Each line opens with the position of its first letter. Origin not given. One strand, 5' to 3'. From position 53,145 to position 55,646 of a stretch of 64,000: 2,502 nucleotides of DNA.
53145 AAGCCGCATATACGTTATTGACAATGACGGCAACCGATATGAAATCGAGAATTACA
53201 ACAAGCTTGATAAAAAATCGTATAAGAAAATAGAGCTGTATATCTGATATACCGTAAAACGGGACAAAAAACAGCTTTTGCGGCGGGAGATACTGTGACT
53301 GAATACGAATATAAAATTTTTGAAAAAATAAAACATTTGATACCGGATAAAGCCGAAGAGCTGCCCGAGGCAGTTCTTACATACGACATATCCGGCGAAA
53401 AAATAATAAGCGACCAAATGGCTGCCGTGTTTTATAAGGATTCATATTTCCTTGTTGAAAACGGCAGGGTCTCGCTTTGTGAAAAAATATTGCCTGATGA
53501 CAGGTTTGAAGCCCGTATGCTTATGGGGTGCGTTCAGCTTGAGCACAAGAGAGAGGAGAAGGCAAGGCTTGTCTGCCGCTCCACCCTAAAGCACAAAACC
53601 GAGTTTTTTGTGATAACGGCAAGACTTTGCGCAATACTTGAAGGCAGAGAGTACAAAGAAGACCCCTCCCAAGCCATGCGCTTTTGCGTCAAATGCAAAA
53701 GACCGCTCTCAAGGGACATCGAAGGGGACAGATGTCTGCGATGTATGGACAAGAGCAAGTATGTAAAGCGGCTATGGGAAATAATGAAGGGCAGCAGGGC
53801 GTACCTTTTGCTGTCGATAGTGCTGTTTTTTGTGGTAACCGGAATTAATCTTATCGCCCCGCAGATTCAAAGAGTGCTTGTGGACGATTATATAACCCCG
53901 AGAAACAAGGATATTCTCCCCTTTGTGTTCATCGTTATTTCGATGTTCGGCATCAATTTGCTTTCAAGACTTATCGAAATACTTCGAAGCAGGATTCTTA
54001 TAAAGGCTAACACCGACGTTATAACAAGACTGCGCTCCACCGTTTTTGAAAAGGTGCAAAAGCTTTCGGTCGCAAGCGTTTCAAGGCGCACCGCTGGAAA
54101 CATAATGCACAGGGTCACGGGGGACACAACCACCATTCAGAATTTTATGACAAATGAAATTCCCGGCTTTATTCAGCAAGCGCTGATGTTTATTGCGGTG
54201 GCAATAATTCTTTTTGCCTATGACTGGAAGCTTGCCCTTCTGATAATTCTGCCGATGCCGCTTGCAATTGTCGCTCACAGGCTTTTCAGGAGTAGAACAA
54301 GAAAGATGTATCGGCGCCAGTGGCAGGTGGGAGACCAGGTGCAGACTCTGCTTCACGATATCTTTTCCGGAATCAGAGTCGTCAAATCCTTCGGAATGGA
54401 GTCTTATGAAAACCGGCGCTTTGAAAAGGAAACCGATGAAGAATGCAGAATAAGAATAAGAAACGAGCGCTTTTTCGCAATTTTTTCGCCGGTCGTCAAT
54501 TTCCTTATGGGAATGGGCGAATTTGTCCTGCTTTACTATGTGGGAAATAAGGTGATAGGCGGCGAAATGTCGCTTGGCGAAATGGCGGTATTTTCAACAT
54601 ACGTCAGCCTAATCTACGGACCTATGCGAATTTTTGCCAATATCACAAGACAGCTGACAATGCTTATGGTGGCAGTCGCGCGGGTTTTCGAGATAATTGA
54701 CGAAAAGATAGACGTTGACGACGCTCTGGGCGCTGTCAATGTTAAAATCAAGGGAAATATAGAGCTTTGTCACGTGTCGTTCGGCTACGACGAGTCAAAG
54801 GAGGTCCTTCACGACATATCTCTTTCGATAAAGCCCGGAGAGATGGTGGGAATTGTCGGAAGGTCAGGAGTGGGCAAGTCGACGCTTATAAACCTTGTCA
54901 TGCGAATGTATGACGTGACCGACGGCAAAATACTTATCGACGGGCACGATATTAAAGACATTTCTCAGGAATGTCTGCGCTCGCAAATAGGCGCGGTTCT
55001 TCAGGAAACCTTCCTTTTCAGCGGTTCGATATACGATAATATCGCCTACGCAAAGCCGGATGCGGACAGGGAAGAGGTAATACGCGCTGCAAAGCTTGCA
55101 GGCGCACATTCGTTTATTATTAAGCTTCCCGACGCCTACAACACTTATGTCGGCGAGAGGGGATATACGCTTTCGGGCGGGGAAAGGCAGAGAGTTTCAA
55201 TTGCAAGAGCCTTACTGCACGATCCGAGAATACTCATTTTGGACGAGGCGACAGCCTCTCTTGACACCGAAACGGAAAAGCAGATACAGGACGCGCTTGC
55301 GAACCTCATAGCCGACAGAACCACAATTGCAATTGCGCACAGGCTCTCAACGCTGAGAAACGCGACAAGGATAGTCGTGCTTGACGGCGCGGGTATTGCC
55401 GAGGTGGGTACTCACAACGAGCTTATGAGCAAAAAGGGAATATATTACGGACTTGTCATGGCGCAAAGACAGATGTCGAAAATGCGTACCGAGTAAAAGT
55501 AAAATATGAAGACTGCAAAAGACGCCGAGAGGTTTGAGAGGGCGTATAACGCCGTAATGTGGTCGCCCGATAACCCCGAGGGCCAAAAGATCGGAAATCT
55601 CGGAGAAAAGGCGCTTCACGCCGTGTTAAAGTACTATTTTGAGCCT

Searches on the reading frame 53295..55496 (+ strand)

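Call 46: search_protein_families(library=ncbifam, proteins=[window:53295-55496:+], max_evalue=1e-10)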
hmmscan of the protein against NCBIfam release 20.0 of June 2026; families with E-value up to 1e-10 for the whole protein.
window:53295-55496:+ (733 aa): 175 families (the best 25 are shown)
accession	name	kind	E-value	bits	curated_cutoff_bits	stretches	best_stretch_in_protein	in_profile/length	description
NF052233.1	CphA_assoc_ABC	equivalog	1.6e-162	542.6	880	1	67-729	76-748/766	cyanophycin metabolism-associated ABC transporter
TIGR02203.1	MsbA_lipidA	equivalog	5e-135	451.2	602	1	158-722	3-567/572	lipid A export permease/ATP-binding protein MsbA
TIGR02204.1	MsbA_rel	hypoth_equivalog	5.7e-120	401.7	780.4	1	156-723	5-574/576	ABC transporter, permease/ATP-binding protein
TIGR00958.1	3a01208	subfamily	5.5e-119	398.5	874.6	1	153-721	145-711/711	antigen peptide transporter 2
TIGR01846.1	type_I_sec_HlyB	subfamily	3.6e-118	395.7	725.55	1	171-724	141-692/694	type I secretion system permease/ATPase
NF045513.1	HepA_fam_ABC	equivalog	1.4e-109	367.3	725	1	194-718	77-603/610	heterocyst formation ABC transporter subunit HepA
NF008381.0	PRK11176.1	equivalog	1.7e-109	366.8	867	1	155-723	11-578/582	lipid A ABC transporter ATP-binding protein/permease MsbA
NF010178.0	PRK13657.1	equivalog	3.1e-102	342.9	733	1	180-726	30-572/588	glucan ABC transporter ATP-binding protein/ permease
TIGR03796.1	NHLM_micro_ABC1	equivalog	6.9e-102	341.9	853.3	1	151-721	136-709/710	NHLP family bacteriocin export ABC transporter peptidase/permease/ATPase subunit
TIGR03797.1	NHLM_micro_ABC2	equivalog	1.7e-100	337.5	709.4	1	158-727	125-686/686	NHLP bacteriocin export ABC transporter permease/ATPase subunit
NF008055.0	PRK10789.1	equivalog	4.2e-95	319.4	845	1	161-724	9-571/590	SmdA family multidrug ABC transporter permease/ATP-binding protein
TIGR03375.1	type_I_sec_LssB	subfamily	9.1e-95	318.4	693.1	1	160-713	140-691/696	type I secretion system permease/ATPase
TIGR02857.1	CydD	equivalog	4e-88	296.7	435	1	193-696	27-529/529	thiol reductant ABC exporter subunit CydD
TIGR01193.1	bacteriocin_ABC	subfamily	4.4e-84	283.3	523.85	1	157-721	144-706/708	peptide cleavage/export ABC transporter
NF008056.1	PRK10790.1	equivalog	6.8e-84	282.4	746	1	157-727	11-578/584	SmdB family multidrug efflux ABC transporter permease/ATP-binding protein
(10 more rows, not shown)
